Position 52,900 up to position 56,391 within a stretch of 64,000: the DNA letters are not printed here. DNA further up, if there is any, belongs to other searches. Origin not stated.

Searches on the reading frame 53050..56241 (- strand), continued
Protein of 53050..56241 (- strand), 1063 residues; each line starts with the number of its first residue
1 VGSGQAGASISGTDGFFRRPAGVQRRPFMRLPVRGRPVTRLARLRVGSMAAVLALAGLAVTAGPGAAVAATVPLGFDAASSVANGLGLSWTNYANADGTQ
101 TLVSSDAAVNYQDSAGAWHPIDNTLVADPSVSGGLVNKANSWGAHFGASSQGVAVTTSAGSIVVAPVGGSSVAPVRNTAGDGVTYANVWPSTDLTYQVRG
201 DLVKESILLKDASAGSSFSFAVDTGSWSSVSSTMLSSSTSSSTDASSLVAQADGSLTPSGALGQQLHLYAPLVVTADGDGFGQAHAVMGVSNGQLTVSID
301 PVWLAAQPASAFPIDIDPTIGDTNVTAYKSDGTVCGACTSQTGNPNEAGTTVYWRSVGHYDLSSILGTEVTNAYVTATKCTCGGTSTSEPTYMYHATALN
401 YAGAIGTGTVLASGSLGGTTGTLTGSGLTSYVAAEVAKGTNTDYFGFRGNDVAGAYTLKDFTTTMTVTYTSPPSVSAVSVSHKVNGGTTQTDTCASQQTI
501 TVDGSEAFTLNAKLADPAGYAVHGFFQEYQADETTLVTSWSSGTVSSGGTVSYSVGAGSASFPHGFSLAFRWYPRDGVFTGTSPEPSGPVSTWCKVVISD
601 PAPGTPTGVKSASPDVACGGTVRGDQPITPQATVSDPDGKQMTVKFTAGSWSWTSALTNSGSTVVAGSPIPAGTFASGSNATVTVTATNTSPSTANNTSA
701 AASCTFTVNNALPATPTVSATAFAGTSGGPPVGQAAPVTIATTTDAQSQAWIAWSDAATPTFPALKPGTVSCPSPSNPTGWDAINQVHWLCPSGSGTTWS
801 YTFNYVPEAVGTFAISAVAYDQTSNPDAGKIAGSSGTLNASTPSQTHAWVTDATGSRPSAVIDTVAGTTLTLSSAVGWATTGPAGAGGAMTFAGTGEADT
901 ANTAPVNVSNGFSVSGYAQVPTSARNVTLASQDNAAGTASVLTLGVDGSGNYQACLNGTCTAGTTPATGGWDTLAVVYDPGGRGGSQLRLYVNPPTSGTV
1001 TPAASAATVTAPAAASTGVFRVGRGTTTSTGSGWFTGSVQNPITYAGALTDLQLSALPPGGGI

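Call 77: search_protein_representatives(alignment_id=A1)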
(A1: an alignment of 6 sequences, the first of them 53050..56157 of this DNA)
Query: 6 sequences, 1044 profile positions. Proteins with E-value up to 0.001 (for the whole library): 10110; up to 1e-10: 4221; up to 1e-30: 988. The best 150 are listed.
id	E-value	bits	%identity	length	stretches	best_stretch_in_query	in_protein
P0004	0.0e+00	1392.4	-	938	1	97-1042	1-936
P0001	0.0e+00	1258.0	-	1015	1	21-1038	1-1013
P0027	0.0e+00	1170.9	-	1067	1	11-1043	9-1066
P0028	2.8e-277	939.2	-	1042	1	34-1039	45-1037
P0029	2.1e-268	909.9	-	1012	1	11-1042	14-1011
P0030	2.2e-250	850.2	-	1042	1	12-1038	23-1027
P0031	1.2e-138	480.3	-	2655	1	40-707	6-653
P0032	4.3e-132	458.6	-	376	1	22-388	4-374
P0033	1.1e-131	457.3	-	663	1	32-548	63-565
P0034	4.7e-126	438.6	-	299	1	285-573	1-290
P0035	7.3e-125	434.6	-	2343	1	38-540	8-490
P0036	2.1e-124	433.2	-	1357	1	24-539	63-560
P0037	9.2e-121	421.1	-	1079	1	39-1041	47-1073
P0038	1.4e-120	420.5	-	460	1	32-360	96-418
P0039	2.0e-118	413.3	-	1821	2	39-928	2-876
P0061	7.2e-95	335.3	-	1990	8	849-1035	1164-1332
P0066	2.2e-91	323.8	-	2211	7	842-1035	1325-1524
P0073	6.5e-88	312.3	-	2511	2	35-656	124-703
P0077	6.0e-85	302.5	-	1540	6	747-1035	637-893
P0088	1.3e-77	278.2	-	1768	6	838-1035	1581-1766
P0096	2.2e-75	270.8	-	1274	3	427-1035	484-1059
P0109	2.2e-72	260.9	-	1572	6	840-1035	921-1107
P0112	3.3e-72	260.3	-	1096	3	752-1035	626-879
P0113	6.9e-72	259.3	-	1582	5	572-1035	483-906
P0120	2.2e-70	254.3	-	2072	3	27-555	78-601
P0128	9.7e-69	248.8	-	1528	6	841-1035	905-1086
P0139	2.0e-67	244.5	-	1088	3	589-1035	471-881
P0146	1.6e-66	241.5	-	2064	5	839-1035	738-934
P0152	2.0e-65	237.9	-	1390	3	560-1035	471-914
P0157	6.9e-65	236.1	-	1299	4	631-1035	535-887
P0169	7.0e-63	229.4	-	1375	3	588-1035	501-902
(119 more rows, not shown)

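Call 79: search_protein_families(library=pfam, proteins=[P0031, P0035, P0073, P0120], max_evalue=0.001)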
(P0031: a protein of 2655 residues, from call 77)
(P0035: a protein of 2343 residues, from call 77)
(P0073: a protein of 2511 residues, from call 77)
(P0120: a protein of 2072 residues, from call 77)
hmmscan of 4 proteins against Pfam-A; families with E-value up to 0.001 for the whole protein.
P0031 (2655 aa): 3 families
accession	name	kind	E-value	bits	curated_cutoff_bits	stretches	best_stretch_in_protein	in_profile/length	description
PF13385.13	Laminin_G_3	-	2.9e-17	63.7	27.6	1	1431-1592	5-151/151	Concanavalin A-like lectin/glucanases superfamily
PF05593.20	RHS_repeat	-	1.9e-12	47.7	22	0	1883-1915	2-34/38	RHS Repeat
PF07691.17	PA14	-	6e-12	46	24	2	724-823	38-137/147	PA14 domain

P0035 (2343 aa): 5 families
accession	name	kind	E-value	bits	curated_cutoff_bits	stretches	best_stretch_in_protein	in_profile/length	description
PF13385.13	Laminin_G_3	-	1.7e-29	103.3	27.6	1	1271-1429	1-151/151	Concanavalin A-like lectin/glucanases superfamily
PF07691.17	PA14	-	7.8e-18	65.1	24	1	602-686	34-125/147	PA14 domain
PF05593.20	RHS_repeat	-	2.9e-07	31.2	22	0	1790-1818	4-31/38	RHS Repeat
PF10528.15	GLEYA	-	2e-06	28.4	26.2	1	615-692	2-89/91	GLEYA domain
PF20041.5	DUF6443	-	0.00026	21.6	27.8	0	1721-1780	24-78/137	Domain of unknown function (DUF6443)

P0073 (2511 aa): 5 families
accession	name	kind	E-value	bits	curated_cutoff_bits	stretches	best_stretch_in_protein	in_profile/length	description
PF07691.17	PA14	-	1.6e-18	67.3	24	2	1412-1494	3-89/147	PA14 domain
PF13385.13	Laminin_G_3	-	3e-15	57.1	27.6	1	1553-1712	2-151/151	Concanavalin A-like lectin/glucanases superfamily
PF05593.20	RHS_repeat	-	3.8e-12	46.7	22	1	1204-1238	1-35/38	RHS Repeat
PF25788.1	Ig_Rha78A_N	-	6.8e-06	26.7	27.4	0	757-823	35-101/105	Rha78A-like, N-terminal immunoglobulin domain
PF25778.1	DUF7948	-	6.6e-05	23.5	27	1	241-304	103-166/214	Domain of unknown function (DUF7948)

P0120 (2072 aa): 2 families
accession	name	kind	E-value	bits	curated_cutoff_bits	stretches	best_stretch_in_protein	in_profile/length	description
PF07691.17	PA14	-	4.3e-38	130.9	24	2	1169-1293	3-127/147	PA14 domain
PF05593.20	RHS_repeat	-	7.7e-10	39.4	22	1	982-1012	4-34/38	RHS Repeat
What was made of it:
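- Fused relatives carry PA14, LamG and, in one case, GLEYA domains, which are typical sugar-binding modules (call 79).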
